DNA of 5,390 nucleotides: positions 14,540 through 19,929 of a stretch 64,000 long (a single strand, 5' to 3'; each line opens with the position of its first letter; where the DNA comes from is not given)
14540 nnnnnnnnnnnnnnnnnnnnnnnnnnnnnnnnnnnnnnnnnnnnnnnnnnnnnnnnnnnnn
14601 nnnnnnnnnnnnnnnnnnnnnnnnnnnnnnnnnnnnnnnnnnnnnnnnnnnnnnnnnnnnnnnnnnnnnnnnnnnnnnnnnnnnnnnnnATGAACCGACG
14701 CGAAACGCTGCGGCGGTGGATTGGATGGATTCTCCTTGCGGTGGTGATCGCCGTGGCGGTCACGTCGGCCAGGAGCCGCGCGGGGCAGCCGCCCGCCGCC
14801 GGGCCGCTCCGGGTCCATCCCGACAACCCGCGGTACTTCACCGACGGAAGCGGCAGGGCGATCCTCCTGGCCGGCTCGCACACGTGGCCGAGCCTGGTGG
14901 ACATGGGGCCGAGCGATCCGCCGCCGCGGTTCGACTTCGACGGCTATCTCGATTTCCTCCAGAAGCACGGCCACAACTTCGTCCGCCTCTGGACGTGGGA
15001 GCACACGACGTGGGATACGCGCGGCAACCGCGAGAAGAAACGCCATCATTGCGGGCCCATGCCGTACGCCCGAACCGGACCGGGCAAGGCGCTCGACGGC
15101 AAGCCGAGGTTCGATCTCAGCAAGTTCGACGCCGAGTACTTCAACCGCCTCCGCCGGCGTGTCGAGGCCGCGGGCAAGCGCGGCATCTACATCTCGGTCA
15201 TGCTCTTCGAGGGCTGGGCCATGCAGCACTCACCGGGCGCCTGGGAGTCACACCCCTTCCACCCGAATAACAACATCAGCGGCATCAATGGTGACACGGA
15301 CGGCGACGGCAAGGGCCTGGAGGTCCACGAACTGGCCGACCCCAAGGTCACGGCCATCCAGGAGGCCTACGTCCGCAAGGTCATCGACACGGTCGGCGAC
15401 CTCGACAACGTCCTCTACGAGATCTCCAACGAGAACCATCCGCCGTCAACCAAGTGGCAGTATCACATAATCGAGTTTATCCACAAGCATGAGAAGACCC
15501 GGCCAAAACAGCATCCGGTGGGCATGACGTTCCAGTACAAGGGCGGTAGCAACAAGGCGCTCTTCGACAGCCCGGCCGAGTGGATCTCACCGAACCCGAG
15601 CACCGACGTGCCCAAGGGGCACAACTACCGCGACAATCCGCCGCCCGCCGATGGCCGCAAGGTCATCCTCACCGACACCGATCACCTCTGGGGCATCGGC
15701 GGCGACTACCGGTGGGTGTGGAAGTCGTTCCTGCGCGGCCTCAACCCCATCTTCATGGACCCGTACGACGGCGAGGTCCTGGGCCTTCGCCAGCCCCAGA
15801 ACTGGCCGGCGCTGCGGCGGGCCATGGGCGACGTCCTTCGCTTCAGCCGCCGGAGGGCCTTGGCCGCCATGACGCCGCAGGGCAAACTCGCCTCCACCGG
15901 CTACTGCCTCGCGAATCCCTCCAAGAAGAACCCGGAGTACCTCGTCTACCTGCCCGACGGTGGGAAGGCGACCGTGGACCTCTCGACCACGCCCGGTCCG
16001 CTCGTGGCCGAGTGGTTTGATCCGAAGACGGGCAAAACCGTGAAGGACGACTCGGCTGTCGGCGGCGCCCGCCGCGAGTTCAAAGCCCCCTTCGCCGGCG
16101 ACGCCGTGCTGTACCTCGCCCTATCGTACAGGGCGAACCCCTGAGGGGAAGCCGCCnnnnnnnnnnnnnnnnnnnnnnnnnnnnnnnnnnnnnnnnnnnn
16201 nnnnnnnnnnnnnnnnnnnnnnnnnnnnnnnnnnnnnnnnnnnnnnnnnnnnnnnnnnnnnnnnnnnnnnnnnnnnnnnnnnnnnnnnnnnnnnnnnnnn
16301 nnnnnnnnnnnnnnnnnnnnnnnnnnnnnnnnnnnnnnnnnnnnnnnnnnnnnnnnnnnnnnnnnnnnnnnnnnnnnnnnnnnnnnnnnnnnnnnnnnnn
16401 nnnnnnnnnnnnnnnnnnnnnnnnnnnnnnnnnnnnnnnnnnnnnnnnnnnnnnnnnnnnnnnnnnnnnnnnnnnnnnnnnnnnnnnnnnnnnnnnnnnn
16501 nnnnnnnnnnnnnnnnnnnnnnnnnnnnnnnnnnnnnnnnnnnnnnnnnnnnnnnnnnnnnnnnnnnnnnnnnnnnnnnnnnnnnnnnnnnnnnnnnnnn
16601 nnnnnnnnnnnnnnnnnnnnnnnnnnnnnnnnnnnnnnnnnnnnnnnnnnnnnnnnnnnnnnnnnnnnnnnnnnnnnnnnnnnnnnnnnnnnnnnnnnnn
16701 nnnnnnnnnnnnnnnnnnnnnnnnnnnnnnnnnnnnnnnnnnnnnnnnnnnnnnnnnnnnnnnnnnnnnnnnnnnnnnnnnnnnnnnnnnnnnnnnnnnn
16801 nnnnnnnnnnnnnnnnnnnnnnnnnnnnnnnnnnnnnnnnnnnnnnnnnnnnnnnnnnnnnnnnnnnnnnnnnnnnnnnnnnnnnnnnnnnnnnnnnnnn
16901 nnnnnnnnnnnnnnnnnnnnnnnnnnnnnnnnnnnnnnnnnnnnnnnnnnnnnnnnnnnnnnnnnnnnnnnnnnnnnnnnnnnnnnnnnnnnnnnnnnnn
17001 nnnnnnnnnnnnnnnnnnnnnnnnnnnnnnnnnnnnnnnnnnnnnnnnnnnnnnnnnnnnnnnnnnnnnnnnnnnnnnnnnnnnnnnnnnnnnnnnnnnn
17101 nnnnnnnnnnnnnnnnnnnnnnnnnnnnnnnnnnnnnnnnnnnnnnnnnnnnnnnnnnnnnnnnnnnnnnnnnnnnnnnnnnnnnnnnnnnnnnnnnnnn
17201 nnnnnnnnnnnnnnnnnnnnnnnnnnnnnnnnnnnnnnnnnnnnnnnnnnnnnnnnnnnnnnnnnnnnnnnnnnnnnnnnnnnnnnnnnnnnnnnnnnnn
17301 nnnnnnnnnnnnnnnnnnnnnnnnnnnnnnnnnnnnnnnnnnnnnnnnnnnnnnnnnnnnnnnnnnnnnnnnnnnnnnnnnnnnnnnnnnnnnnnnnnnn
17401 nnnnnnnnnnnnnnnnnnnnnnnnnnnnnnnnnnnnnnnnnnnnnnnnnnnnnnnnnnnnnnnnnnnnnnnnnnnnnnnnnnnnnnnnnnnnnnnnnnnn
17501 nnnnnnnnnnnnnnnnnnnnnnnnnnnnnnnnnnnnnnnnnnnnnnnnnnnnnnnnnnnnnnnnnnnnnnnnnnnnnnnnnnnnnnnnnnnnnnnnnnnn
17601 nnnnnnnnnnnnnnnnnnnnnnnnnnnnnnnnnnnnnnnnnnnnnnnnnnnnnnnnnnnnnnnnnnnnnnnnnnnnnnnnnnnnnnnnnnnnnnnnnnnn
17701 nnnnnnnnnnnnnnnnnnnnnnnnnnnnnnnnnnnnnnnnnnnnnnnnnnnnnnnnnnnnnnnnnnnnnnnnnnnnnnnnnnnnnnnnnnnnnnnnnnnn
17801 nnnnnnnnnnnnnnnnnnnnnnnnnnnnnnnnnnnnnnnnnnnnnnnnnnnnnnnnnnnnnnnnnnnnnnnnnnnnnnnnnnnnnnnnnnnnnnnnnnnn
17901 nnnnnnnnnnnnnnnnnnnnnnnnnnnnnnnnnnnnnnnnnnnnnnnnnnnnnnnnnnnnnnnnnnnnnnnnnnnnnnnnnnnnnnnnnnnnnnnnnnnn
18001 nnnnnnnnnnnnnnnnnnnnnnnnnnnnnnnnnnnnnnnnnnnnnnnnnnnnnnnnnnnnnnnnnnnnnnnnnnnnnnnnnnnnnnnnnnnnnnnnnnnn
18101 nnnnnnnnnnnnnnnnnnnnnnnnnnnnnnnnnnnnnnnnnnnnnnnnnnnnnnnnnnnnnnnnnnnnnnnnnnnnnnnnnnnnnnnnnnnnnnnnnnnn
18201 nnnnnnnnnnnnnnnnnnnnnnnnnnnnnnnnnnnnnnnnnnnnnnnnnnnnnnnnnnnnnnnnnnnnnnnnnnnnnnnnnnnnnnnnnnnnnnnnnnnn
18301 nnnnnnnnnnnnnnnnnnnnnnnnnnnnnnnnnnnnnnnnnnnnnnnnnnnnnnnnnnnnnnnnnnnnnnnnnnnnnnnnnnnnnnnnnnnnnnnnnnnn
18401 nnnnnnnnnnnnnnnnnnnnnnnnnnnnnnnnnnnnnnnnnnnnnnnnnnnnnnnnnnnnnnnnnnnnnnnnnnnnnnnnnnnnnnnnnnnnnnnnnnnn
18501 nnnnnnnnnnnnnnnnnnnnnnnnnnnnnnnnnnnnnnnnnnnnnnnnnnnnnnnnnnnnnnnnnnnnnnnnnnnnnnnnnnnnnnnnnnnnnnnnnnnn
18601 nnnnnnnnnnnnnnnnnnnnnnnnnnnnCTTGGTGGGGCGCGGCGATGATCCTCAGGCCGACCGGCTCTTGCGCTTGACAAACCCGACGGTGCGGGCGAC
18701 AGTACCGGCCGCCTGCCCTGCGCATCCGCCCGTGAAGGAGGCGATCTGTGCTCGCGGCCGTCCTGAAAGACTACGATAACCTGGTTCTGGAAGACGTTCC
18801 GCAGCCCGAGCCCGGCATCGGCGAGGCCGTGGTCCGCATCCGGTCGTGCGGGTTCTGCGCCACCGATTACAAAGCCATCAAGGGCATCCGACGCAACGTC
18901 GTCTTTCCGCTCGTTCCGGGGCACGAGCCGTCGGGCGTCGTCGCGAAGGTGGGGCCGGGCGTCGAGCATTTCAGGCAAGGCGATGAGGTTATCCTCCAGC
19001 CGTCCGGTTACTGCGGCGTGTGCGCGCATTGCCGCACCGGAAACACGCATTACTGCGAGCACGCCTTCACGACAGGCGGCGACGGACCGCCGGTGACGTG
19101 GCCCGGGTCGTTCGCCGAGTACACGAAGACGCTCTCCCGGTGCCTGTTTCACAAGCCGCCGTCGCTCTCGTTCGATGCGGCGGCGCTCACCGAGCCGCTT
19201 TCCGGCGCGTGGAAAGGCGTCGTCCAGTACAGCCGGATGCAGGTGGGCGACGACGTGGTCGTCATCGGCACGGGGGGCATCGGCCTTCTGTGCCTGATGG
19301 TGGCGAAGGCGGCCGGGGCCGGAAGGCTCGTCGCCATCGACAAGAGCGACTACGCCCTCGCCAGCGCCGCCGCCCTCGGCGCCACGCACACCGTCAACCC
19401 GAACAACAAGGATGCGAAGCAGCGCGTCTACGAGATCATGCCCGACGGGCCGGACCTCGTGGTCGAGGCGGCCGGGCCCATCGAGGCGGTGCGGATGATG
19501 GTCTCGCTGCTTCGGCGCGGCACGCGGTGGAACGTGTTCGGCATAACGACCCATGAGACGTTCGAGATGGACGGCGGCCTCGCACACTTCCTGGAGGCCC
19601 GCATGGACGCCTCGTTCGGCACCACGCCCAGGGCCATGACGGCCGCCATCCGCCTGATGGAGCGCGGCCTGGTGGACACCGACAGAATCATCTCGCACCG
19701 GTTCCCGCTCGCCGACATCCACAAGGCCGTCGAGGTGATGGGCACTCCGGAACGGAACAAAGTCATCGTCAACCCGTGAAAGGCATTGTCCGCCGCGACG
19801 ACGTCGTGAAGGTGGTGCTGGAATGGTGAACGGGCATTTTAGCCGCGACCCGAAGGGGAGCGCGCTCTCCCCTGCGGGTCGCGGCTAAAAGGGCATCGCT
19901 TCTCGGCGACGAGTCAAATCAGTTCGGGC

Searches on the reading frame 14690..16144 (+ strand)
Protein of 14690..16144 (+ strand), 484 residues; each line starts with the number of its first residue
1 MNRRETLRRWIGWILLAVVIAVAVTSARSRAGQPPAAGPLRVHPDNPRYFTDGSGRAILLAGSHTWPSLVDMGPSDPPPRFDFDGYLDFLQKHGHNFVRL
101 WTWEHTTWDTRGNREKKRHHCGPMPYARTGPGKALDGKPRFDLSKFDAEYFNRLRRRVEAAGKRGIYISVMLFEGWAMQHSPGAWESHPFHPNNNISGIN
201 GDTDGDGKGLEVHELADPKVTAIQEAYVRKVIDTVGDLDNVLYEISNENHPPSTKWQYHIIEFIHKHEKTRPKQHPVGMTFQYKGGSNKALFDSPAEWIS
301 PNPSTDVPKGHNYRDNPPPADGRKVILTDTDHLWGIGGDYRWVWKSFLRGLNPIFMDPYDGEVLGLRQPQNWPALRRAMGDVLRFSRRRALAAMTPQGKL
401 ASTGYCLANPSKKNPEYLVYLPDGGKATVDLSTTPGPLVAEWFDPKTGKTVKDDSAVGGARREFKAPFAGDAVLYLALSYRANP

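Call 18: search_protein_families(library=pfam, proteins=[window:14690-16144:+], max_evalue=0.001)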
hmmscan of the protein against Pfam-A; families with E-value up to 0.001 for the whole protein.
window:14690-16144:+ (484 aa): 3 families
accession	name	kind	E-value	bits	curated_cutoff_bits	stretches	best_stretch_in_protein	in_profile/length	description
PF19815.4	DUF6298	-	3.1e-11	43.2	28.1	1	124-280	207-369/487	Family of unknown function (DUF6298)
PF12904.13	Collagen_bind_2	-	9.2e-06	25.9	22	1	408-469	20-80/92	Putative collagen-binding domain of a collagenase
PF13204.13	Apiosidase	-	0.00035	20.7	26.5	1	46-186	3-116/320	Apiosidase-like, catalytic domain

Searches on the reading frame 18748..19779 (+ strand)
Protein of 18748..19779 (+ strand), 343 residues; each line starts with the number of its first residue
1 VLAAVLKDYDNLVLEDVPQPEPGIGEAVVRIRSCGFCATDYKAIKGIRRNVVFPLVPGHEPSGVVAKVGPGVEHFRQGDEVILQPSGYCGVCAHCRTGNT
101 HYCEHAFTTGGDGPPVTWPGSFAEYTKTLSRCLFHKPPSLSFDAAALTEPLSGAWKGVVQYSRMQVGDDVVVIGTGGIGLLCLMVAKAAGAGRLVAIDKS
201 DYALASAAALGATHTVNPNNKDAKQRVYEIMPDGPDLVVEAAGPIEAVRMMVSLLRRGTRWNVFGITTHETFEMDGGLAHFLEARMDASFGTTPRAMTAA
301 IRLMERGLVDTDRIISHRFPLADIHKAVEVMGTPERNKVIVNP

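Call 3: search_protein_families(library=pfam, proteins=[window:18748-19779:+], max_evalue=0.01)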
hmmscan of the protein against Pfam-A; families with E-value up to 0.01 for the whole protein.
window:18748-19779:+ (343 aa): 6 families
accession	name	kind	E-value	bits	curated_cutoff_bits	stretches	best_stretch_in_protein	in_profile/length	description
PF08240.17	ADH_N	-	2.6e-26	92.3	23.5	1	24-137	2-103/104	Alcohol dehydrogenase GroES-like domain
PF00107.32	ADH_zinc_N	-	6.5e-21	75.1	31.8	1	177-305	1-128/129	Zinc-binding dehydrogenase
PF16912.11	Glu_dehyd_C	-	1.1e-08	35.3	34.9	1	144-329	3-199/211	Glucose dehydrogenase C-terminus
PF00890.30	FAD_binding_2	-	5.8e-06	26.2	20.4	1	169-237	1-74/414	FAD binding domain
PF13602.12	ADH_zinc_N_2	-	0.0013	20.1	27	1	210-331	1-123/134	Zinc-binding dehydrogenase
PF03435.24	Sacchrp_dh_NADP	-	0.0021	18.8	25.1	1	170-258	1-92/129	Saccharopine dehydrogenase NADP binding domain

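Call 4: search_protein_families(library=ncbifam, proteins=[window:18748-19779:+], max_evalue=0.01)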
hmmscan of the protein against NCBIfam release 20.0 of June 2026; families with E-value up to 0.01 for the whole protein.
window:18748-19779:+ (343 aa): 27 families (the best 25 are shown)
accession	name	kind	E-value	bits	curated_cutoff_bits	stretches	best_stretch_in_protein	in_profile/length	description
TIGR00692.1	tdh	equivalog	7.3e-54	183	458.35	1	12-341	11-338/340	L-threonine 3-dehydrogenase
NF003808.0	PRK05396.1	equivalog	1.4e-53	182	380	1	10-342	11-339/341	L-threonine 3-dehydrogenase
NF041097.1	keto_inos_dh_IolM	equivalog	1.1e-52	179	450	1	11-342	39-388/389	scyllo-inosose 3-dehydrogenase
TIGR03989.1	Rxyl_3153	subfamily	3.2e-42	145.1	440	1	3-331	4-358/370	NDMA-dependent alcohol dehydrogenase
NF010344.0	PRK13771.1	subfamily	1.7e-39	135.7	349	1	1-336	1-325/334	putative alcohol dehydrogenase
TIGR03451.1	mycoS_dep_FDH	equivalog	3.1e-38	131.5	512.9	1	12-334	14-349/358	S-(hydroxymethyl)mycothiol dehydrogenase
NF007489.0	PRK10083.1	equivalog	6e-34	117.5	376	1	1-337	1-329/339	Zn-dependent oxidoreductase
TIGR02818.1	adh_III_F_hyde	equivalog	1.1e-33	116.8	543.95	2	10-113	12-115/368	S-(hydroxymethyl)glutathione dehydrogenase/class III alcohol dehydrogenase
NF041172.1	AcrlCoa_red_Thmprot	equivalog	1.2e-30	106.6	500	1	3-339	3-330/334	acryloyl-CoA reductase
NF007375.0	PRK09880.1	equivalog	1.6e-28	99.5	469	1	27-333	30-332/344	L-idonate 5-dehydrogenase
TIGR03366.1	HpnZ_proposed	hypoth_equivalog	2.1e-27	96.2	328.1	1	22-261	3-249/315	putative phosphonate catabolism associated alcohol dehydrogenase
TIGR03201.1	dearomat_had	equivalog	3.1e-27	95.6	338.65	1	12-328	11-333/349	6-hydroxycyclohex-1-ene-1-carbonyl-CoA dehydrogenase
NF007642.0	PRK10309.1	equivalog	2.7e-26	92.6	550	1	9-254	9-249/347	galactitol-1-phosphate 5-dehydrogenase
NF006940.0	PRK09422.1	equivalog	1.4e-24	86.7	344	1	1-266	1-261/338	alcohol dehydrogenase AdhP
TIGR02824.1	quinone_pig3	subfamily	4.5e-24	85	296.8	2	119-300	91-270/325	putative NAD(P)H quinone oxidoreductase, PIG3 family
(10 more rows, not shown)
